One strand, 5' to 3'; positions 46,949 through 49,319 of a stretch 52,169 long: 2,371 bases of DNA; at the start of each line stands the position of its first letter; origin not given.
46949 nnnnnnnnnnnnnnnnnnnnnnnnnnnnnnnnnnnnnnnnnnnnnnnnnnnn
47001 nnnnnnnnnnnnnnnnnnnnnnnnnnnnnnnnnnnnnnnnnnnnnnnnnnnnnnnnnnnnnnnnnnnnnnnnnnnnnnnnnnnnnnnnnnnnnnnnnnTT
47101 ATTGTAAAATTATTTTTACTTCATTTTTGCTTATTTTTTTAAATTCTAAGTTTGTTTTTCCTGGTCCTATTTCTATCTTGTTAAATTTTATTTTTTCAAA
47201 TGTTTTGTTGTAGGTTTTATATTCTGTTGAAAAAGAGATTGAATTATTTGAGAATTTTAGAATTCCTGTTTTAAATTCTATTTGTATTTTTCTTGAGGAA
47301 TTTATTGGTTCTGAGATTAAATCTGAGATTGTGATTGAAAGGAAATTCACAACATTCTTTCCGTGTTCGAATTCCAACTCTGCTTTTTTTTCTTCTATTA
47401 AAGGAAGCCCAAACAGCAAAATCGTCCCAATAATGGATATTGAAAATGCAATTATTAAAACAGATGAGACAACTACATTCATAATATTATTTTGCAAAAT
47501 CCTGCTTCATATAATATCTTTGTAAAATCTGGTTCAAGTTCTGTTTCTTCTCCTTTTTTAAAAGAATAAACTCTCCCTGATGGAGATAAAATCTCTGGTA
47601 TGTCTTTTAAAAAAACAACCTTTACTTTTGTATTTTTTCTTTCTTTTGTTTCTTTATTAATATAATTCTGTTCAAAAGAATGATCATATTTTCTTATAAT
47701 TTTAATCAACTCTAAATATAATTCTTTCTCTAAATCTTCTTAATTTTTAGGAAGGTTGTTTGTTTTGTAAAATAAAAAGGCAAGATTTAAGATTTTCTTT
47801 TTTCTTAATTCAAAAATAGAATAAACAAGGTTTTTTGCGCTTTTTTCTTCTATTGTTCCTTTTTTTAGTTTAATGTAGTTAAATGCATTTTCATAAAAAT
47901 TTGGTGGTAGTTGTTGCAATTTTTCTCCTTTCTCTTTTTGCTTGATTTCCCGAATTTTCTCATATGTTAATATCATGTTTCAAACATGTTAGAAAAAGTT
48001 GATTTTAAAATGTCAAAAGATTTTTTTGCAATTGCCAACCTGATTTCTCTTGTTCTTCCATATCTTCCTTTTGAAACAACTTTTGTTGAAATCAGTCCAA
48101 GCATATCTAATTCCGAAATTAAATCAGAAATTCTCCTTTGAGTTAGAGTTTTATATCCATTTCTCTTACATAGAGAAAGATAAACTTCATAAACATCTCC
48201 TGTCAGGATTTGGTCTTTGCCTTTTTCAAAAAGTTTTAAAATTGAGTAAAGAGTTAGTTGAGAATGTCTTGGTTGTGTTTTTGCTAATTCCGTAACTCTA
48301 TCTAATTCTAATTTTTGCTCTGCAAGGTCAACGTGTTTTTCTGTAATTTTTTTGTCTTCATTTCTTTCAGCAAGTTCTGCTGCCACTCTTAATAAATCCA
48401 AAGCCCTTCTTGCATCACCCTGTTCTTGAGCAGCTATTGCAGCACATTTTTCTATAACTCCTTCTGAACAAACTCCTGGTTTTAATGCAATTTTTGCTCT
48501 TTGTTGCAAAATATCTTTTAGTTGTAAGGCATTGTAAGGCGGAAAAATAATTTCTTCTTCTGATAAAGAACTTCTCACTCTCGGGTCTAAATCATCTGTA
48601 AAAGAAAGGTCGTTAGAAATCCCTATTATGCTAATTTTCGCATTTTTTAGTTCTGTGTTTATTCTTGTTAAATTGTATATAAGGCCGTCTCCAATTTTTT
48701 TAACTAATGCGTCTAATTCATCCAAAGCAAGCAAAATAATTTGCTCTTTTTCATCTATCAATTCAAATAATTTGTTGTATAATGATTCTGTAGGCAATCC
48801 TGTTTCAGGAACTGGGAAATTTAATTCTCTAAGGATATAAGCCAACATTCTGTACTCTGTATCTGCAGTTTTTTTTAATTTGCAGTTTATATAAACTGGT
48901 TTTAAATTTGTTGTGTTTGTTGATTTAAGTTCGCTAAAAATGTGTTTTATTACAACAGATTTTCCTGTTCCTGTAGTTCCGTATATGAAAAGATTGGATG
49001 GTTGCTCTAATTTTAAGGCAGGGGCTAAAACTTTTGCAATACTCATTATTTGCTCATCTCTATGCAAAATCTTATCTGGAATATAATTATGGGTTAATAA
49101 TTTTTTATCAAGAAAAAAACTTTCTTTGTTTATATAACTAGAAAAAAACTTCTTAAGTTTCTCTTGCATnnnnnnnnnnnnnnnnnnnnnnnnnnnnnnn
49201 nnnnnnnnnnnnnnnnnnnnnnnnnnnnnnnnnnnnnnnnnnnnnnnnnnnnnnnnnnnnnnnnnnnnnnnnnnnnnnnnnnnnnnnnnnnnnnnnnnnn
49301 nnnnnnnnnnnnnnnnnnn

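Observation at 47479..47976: GINS gene in the orc1/cdc6 operon carries one in-frame TAA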

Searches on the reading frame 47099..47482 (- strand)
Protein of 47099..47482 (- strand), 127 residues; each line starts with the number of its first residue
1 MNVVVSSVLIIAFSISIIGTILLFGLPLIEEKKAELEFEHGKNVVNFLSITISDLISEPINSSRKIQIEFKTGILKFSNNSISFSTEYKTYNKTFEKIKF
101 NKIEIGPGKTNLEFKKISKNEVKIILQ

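Call 54: find_encoding_contigs(protein=window:47099-47482:-, flank=1500, max_places=10)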
Protein window:47099-47482:- (127 aa): 5 contigs read that carry it; 4 places shown.
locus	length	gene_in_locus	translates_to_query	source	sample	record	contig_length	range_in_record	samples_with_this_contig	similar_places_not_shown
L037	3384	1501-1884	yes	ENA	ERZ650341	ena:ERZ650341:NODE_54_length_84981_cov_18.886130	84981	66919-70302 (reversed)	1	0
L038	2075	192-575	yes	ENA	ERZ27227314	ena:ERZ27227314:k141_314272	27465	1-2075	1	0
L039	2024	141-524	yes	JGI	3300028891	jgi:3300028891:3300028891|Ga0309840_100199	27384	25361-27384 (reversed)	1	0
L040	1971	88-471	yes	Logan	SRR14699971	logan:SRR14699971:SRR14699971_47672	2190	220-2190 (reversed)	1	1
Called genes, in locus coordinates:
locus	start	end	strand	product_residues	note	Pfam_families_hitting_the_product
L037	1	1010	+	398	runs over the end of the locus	PF00931:NB-ARC (weak), PF01637:ATPase_2 (weak), PF05621:TniB (weak), PF13191:AAA_16 (weak), PF13401:AAA_22, PF22606:Cdc6-ORC-like_ATPase_lid, PF22703:Cdc6_lid, PF09079:WHD_Cdc6, +2 more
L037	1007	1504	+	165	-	PF05916:Sld5, PF27418:GINS23_N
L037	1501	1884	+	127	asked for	-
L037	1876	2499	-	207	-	PF00702:Hydrolase, PF08282:Hydrolase_3 (faint), PF12710:HAD, PF13419:HAD_2, PF13242:Hydrolase_like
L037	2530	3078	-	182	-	PF00352:TBP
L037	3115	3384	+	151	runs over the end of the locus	PF00011:HSP20, PF17886:ArsA_HSP20 (weak)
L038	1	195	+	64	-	?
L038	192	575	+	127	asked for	-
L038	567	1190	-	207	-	PF00702:Hydrolase, PF08282:Hydrolase_3 (faint), PF12710:HAD, PF13419:HAD_2, PF13242:Hydrolase_like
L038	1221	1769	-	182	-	PF00352:TBP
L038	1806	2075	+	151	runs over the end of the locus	PF00011:HSP20, PF17886:ArsA_HSP20 (weak)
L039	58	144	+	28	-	-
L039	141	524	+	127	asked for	-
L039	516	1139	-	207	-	PF00702:Hydrolase, PF08282:Hydrolase_3 (faint), PF12710:HAD, PF13419:HAD_2, PF13242:Hydrolase_like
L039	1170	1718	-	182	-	PF00352:TBP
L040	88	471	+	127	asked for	-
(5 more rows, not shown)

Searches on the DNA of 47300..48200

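Call 43: search_rna_families(source=window, start=47300, end=48200, threshold=evalue, max_evalue=10)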
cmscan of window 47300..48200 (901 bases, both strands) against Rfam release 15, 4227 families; matches with E-value up to 10: 3.
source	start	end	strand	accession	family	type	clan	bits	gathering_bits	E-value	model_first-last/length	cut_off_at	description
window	47984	48063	-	RF00204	snoR12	Gene; snRNA; snoRNA; CD-box;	-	18.2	39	2.2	1-83/83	no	Small nucleolar RNA R12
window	47982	48046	-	RF04171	MIR1509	Gene; miRNA;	-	17.4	87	2.6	28-94/121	no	MIR1509 microRNA precursor family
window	47377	47412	-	RF00470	Toga_5_CRE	Cis-reg;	-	9.5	120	5.1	1-268/268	no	Togavirus 5' plus strand cis-regulatory element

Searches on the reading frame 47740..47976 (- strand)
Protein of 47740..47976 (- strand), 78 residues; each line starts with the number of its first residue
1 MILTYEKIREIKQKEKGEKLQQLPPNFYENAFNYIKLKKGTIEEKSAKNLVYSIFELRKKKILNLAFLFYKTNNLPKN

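Call 4: search_protein_families(library=pfam, proteins=[window:47743-47976:-], max_evalue=10)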
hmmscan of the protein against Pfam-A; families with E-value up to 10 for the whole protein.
seq(78 aa): 2 families
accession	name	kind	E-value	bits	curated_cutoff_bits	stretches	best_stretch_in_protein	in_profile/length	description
PF05916.17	Sld5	-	3.8e-07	30.7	22.3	1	3-72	2-69/102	GINS complex protein helical bundle domain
PF20092.4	DUF6483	-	0.013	16.3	24.1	1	10-72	31-88/119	Family of unknown function (DUF6483)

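Call 15: find_encoding_contigs(protein=window:47740-47976:-, flank=3000, max_places=10)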
Protein window:47740-47976:- (78 aa): no gene with exactly this product is on record in the collection.

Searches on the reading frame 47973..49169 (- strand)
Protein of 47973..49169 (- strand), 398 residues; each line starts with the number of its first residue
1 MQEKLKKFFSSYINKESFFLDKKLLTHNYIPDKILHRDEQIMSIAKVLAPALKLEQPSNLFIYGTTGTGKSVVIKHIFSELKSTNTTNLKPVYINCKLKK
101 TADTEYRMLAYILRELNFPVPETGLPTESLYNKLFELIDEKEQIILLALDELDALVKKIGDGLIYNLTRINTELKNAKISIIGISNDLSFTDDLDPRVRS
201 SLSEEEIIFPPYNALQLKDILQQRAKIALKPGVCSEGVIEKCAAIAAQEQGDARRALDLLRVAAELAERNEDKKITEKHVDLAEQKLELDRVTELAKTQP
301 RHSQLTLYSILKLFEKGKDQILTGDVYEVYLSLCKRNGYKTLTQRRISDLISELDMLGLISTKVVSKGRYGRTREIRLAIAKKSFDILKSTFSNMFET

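Call 14: find_encoding_contigs(protein=window:47973-49169:-, flank=3000, max_places=10)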
Protein window:47973-49169:- (398 aa): 17 contigs read that carry it; 10 places shown.
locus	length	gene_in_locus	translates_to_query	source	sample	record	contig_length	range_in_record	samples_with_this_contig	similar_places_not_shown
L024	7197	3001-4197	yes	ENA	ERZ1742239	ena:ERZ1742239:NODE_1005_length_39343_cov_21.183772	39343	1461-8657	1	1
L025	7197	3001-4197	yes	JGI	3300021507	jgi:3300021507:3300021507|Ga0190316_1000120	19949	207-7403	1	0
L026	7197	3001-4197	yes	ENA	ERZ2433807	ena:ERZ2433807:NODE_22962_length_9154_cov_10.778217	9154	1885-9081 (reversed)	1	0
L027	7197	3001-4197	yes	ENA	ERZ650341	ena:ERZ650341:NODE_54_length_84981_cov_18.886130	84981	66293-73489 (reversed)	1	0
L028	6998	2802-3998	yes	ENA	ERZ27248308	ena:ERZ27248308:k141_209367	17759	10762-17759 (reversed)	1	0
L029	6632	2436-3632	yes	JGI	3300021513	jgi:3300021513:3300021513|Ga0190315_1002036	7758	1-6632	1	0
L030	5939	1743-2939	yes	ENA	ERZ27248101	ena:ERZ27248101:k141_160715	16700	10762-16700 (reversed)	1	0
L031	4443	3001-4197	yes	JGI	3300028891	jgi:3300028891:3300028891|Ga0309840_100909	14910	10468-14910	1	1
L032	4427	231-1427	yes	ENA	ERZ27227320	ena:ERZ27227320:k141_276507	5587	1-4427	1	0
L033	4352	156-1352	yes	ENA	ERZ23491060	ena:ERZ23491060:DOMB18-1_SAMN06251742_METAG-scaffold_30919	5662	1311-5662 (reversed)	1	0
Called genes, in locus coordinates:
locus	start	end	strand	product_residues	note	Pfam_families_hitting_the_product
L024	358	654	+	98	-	PF13412:HTH_24 (faint)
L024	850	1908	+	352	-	PF00437:T2SSE (weak), PF04851:ResIII (faint), PF13191:AAA_16 (faint), PF01637:ATPase_2 (faint), PF13401:AAA_22, PF03965:Penicillinase_R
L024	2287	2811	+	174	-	-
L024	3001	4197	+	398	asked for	PF00931:NB-ARC (weak), PF01637:ATPase_2 (weak), PF05621:TniB (weak), PF13191:AAA_16 (weak), PF13401:AAA_22, PF22606:Cdc6-ORC-like_ATPase_lid, PF22703:Cdc6_lid, PF09079:WHD_Cdc6, +2 more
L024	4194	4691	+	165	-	PF05916:Sld5, PF27418:GINS23_N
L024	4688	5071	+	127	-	-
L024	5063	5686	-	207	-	PF00702:Hydrolase, PF08282:Hydrolase_3 (faint), PF12710:HAD, PF13419:HAD_2, PF13242:Hydrolase_like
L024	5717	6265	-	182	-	PF00352:TBP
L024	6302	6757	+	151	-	PF00011:HSP20, PF17886:ArsA_HSP20 (weak)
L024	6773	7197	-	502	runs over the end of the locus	PF01943:Polysacc_synt, PF13440:Polysacc_synt_3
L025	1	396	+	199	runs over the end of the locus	?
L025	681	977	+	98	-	PF13412:HTH_24 (faint)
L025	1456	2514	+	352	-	PF00437:T2SSE (weak), PF04851:ResIII (faint), PF13191:AAA_16 (faint), PF01637:ATPase_2 (faint), PF13401:AAA_22, PF03965:Penicillinase_R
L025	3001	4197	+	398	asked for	PF00931:NB-ARC (weak), PF01637:ATPase_2 (weak), PF05621:TniB (weak), PF13191:AAA_16 (weak), PF13401:AAA_22, PF22606:Cdc6-ORC-like_ATPase_lid, PF22703:Cdc6_lid, PF09079:WHD_Cdc6, +2 more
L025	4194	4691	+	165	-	PF05916:Sld5, PF27418:GINS23_N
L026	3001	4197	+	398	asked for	PF00931:NB-ARC (weak), PF01637:ATPase_2 (weak), PF05621:TniB (weak), PF13191:AAA_16 (weak), PF13401:AAA_22, PF22606:Cdc6-ORC-like_ATPase_lid, PF22703:Cdc6_lid, PF09079:WHD_Cdc6, +2 more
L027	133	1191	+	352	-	PF00437:T2SSE (weak), PF04851:ResIII (faint), PF13191:AAA_16 (faint), PF01637:ATPase_2 (faint), PF13401:AAA_22, PF03965:Penicillinase_R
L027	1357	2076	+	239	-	-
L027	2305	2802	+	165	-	-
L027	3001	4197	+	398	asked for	PF00931:NB-ARC (weak), PF01637:ATPase_2 (weak), PF05621:TniB (weak), PF13191:AAA_16 (weak), PF13401:AAA_22, PF22606:Cdc6-ORC-like_ATPase_lid, PF22703:Cdc6_lid, PF09079:WHD_Cdc6, +2 more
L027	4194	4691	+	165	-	PF05916:Sld5, PF27418:GINS23_N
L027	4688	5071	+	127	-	-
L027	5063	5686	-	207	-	PF00702:Hydrolase, PF08282:Hydrolase_3 (faint), PF12710:HAD, PF13419:HAD_2, PF13242:Hydrolase_like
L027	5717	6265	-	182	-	PF00352:TBP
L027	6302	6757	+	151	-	PF00011:HSP20, PF17886:ArsA_HSP20 (weak)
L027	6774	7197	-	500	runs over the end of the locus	PF01943:Polysacc_synt, PF13440:Polysacc_synt_3, PF01554:MatE (weak)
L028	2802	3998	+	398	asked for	PF00931:NB-ARC (weak), PF01637:ATPase_2 (weak), PF05621:TniB (weak), PF13191:AAA_16 (weak), PF13401:AAA_22, PF22606:Cdc6-ORC-like_ATPase_lid, PF22703:Cdc6_lid, PF09079:WHD_Cdc6, +2 more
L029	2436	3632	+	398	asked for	PF00931:NB-ARC (weak), PF01637:ATPase_2 (weak), PF05621:TniB (weak), PF13191:AAA_16 (weak), PF13401:AAA_22, PF22606:Cdc6-ORC-like_ATPase_lid, PF22703:Cdc6_lid, PF09079:WHD_Cdc6, +2 more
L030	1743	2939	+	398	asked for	PF00931:NB-ARC (weak), PF01637:ATPase_2 (weak), PF05621:TniB (weak), PF13191:AAA_16 (weak), PF13401:AAA_22, PF22606:Cdc6-ORC-like_ATPase_lid, PF22703:Cdc6_lid, PF09079:WHD_Cdc6, +2 more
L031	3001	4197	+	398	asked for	PF00931:NB-ARC (weak), PF01637:ATPase_2 (weak), PF05621:TniB (weak), PF13191:AAA_16 (weak), PF13401:AAA_22, PF22606:Cdc6-ORC-like_ATPase_lid, PF22703:Cdc6_lid, PF09079:WHD_Cdc6, +2 more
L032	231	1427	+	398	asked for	PF00931:NB-ARC (weak), PF01637:ATPase_2 (weak), PF05621:TniB (weak), PF13191:AAA_16 (weak), PF13401:AAA_22, PF22606:Cdc6-ORC-like_ATPase_lid, PF22703:Cdc6_lid, PF09079:WHD_Cdc6, +2 more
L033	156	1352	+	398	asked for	PF00931:NB-ARC (weak), PF01637:ATPase_2 (weak), PF05621:TniB (weak), PF13191:AAA_16 (weak), PF13401:AAA_22, PF22606:Cdc6-ORC-like_ATPase_lid, PF22703:Cdc6_lid, PF09079:WHD_Cdc6, +2 more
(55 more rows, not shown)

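Call 27: find_homologous_proteins(query=L027:4194-4688:+, max_evalue=0.001)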
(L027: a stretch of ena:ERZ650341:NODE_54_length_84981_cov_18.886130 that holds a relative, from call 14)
Query L027:4194-4688:+ (165 aa): 23 proteins with E <= 0.001 among 183 candidates.
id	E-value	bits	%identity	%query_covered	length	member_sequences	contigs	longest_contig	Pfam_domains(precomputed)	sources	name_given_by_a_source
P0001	2.6e-93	328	96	100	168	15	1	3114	PF05916.17,PF27418.1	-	-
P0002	1.7e-49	186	53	99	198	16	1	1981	PF05916.17,PF27418.1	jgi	-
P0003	6.0e-49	184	60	99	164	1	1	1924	PF05916.17,PF27418.1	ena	-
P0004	3.5e-48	181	55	99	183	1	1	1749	PF05916.17,PF27418.1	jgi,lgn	jgi:DNA replication initiation complex subunit (GINS family)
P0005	5.8e-48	181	51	99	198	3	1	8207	PF05916.17,PF27418.1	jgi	-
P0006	1.9e-47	179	53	99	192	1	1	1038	PF05916.17,PF27418.1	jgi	jgi:DNA replication initiation complex subunit (GINS family)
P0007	1.1e-46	176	58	98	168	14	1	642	PF05916.17,PF27418.1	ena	-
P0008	3.8e-46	175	59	99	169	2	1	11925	PF05916.17,PF27418.1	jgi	jgi:DNA replication initiation complex subunit (GINS family)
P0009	1.0e-45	173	57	99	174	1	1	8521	PF05916.17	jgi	jgi:DNA replication initiation complex subunit (GINS family)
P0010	8.4e-45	170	56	99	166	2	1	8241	PF05916.17,PF27418.1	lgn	-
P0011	9.9e-45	170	53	99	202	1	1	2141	PF05916.17,PF27418.1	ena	-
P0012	2.4e-44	169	53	99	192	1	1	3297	PF05916.17,PF27418.1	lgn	-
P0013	1.3e-42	163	44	98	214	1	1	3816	PF05916.17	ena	-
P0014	1.6e-42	163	45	98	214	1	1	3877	PF05916.17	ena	-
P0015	1.1e-41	160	42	98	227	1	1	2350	PF05916.17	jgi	-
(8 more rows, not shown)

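Call 28: search_solved_structures(query=L027:4194-4688:+, max_evalue=10, show_alignments=2)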
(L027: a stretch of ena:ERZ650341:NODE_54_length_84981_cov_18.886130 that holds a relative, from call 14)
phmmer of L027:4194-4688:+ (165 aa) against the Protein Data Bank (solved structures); distinct sequences matched with E-value up to 10: 2.
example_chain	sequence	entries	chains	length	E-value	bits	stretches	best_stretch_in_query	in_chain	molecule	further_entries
7yil_A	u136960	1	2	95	0.0017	21.6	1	2-81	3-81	GINS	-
8ouw_B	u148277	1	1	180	0.33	14.1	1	13-74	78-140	Probable DNA replication complex GINS protein PSF2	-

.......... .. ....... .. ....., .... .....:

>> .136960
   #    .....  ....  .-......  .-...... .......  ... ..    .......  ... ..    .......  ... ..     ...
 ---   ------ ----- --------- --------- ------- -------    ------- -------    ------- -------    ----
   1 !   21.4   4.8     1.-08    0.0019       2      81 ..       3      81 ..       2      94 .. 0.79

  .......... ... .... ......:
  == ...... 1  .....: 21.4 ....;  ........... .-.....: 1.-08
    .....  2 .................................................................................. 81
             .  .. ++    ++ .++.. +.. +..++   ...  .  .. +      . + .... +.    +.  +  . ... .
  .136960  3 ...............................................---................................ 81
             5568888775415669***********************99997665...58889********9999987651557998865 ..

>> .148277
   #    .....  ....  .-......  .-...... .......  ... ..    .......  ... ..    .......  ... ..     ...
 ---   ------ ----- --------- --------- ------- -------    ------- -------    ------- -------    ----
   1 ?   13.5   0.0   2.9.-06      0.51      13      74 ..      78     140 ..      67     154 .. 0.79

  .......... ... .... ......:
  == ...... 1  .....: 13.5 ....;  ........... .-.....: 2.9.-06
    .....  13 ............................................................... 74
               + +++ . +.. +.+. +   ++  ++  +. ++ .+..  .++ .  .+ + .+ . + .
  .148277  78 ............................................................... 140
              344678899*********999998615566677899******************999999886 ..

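Call 30: list_cluster_members(proteins=[P0001])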
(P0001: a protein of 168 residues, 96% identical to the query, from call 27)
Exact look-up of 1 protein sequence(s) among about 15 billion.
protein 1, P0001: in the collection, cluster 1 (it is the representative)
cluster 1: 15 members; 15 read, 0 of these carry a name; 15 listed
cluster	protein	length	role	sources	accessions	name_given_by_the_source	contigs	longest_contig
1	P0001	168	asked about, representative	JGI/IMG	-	-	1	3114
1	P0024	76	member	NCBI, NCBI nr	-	-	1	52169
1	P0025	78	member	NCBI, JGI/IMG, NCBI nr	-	-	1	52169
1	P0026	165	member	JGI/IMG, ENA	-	-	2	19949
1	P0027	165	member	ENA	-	-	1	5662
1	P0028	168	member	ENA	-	-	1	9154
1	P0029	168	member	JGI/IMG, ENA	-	-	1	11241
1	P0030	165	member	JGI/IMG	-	-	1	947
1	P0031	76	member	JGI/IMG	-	-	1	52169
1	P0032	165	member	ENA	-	-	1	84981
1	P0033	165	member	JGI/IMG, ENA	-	-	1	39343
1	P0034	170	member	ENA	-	-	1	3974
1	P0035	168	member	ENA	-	-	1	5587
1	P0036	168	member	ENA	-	-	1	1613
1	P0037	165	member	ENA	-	-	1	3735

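Call 31: find_encoding_contigs(protein=P0001, flank=3000, max_places=6)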
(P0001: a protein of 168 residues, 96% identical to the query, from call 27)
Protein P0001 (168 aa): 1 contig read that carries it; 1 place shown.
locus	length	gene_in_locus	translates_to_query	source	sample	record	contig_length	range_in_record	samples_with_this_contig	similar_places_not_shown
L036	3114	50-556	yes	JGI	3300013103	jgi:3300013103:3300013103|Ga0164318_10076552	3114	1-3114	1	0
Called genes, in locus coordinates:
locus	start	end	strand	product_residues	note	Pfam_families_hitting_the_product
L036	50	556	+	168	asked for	PF05916:Sld5, PF27418:GINS23_N (weak)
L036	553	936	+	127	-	-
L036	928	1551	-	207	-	PF00702:Hydrolase, PF08282:Hydrolase_3 (faint), PF12710:HAD, PF13419:HAD_2, PF13242:Hydrolase_like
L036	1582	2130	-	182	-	PF00352:TBP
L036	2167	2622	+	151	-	PF00011:HSP20, PF17886:ArsA_HSP20 (weak)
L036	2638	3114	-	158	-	?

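Call 35: search_solved_structures(query=A1, max_evalue=10, show_alignments=3)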
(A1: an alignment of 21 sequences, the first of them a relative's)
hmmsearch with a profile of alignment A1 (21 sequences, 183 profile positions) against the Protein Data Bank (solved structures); distinct sequences matched with E-value up to 10: 4.
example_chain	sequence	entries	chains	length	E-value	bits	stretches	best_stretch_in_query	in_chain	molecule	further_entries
7yil_A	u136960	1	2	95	0.0044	20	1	2-79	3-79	GINS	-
8ouw_B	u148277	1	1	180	0.0061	19.5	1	16-75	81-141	Probable DNA replication complex GINS protein PSF2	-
3rkl_A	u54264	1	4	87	0.061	16.3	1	59-110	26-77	STIV-A81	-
3lw8_E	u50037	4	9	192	0.75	12.7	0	9-39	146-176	IpgB2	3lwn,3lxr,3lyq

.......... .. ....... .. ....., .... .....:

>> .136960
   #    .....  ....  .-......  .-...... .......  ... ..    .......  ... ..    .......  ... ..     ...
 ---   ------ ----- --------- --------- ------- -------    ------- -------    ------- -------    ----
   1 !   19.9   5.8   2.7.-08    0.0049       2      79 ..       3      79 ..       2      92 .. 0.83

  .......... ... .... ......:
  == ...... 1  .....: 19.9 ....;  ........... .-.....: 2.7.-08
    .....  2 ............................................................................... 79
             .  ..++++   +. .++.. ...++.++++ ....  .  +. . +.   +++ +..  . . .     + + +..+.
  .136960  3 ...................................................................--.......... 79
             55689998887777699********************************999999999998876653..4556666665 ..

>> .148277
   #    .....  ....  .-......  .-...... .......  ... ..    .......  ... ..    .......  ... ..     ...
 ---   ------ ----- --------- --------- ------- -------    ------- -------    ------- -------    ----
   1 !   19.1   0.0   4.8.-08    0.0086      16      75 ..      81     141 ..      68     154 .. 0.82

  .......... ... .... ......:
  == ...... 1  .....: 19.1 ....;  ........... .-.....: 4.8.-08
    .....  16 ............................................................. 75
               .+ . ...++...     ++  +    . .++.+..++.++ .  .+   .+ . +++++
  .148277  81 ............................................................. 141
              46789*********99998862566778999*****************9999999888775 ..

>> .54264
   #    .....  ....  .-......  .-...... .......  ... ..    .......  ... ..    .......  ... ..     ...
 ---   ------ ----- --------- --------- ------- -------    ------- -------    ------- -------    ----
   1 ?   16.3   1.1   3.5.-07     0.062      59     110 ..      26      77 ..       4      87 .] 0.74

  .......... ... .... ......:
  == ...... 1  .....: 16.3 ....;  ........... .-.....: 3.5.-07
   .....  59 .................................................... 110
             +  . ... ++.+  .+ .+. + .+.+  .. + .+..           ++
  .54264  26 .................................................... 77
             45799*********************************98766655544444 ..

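Call 41: predict_structure(alignment_id=A1)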
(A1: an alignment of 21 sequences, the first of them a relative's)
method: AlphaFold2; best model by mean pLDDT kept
length: 165 residues; sequences in the alignment: 21
mean_pLDDT: 88.1   pTM: 0.59
mean pLDDT of the five models: 88.1, 87.5, 87.2, 87.1, 86.7
residues with pLDDT >= 90: 103; 70-90: 51; 50-70: 6; < 50: 5
segments of 3 or more residues with pLDDT < 50: 110-114
pLDDT, mean of each block of 10 residues (from residue 1): 86 91 93 94 94 96 93 90 94 92 67 66 90 83 89 89 87
secondary structure, 60 per line:
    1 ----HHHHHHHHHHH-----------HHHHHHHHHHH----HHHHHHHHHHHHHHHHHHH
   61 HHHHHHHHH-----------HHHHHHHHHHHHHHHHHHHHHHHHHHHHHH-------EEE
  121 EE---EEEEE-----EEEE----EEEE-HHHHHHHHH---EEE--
elements in order: H5-15 H27-37 H42-69 H81-110 E118-122 E126-130 E136-139 E144-147 H149-157 E161-163

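Call 45: fold_search(model_id=the predicted structure, library=pdb)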
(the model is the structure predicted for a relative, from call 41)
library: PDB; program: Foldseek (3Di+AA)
matches with E <= 10: 410; with E <= 0.001: 19
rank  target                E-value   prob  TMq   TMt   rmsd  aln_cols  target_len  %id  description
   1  3anw_A                8.8e-07  1.00  0.45  0.44  19.1       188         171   20  A protein complex essential initiation of DNA replication (released 2011-07-27)
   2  8q6o_G                2.5e-05  1.00  0.33  0.29  16.9       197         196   14  X. laevis CMG dimer bound to dimeric DONSON - without ATPase (released 2023-10-18)
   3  8ouw_A                2.6e-05  1.00  0.37  0.33  17.1       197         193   14  Cryo-EM structure of CMG helicase bound to TIM-1/TIPN-1 and homodimeric DNSN-1 on fork DNA (Caenorhabditis elegans) (released 2023-08-16)
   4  9e2z_D                3.0e-05  1.00  0.50  0.41  21.4       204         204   15  Cryo-EM structure of human CMG helicase stalled at G4-containing DNA template (released 2025-03-26)
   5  9e2w_A                3.4e-05  1.00  0.31  0.26  14.9       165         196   16  Cryo-EM structure of yeast CMG helicase stalled at G4-containing DNA template, state 1 (released 2025-03-26)
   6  2e9x_D                6.9e-05  1.00  0.51  0.43  21.4       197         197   15  The crystal structure of human GINS core complex (released 2007-04-10)
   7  8q6o_K                8.4e-05  1.00  0.42  0.36  21.1       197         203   12  X. laevis CMG dimer bound to dimeric DONSON - without ATPase (released 2023-10-18)
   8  9e2z_A                9.5e-05  1.00  0.34  0.30  17.3       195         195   15  Cryo-EM structure of human CMG helicase stalled at G4-containing DNA template (released 2025-03-26)
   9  7pfo_D                1.8e-04  1.00  0.29  0.25  17.2       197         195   15  Core human replisome (released 2021-11-10)
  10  6xtx_D                2.3e-04  1.00  0.37  0.31  21.4       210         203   14  CryoEM structure of human CMG bound to ATPgammaS and DNA (released 2020-05-27)
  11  9e2x_A                2.8e-04  1.00  0.30  0.26  14.9       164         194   16  Cryo-EM structure of yeast CMG helicase stalled at G4-containing DNA template, state 2 (released 2025-03-19)
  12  6xtx_A                3.0e-04  1.00  0.35  0.30  17.4       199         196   16  CryoEM structure of human CMG bound to ATPgammaS and DNA (released 2020-05-27)
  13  8w7m_A                3.9e-04  1.00  0.34  0.29  17.5       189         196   16  Yeast replisome in state V (released 2023-12-06)
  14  9moj_A                4.2e-04  1.00  0.34  0.37  13.8       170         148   18  Saccharolobus solfataricus GINS tetramer (released 2025-04-23)
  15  8kg9_A                5.4e-04  0.99  0.31  0.26  18.3       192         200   17  Yeast replisome in state III (released 2023-12-06)
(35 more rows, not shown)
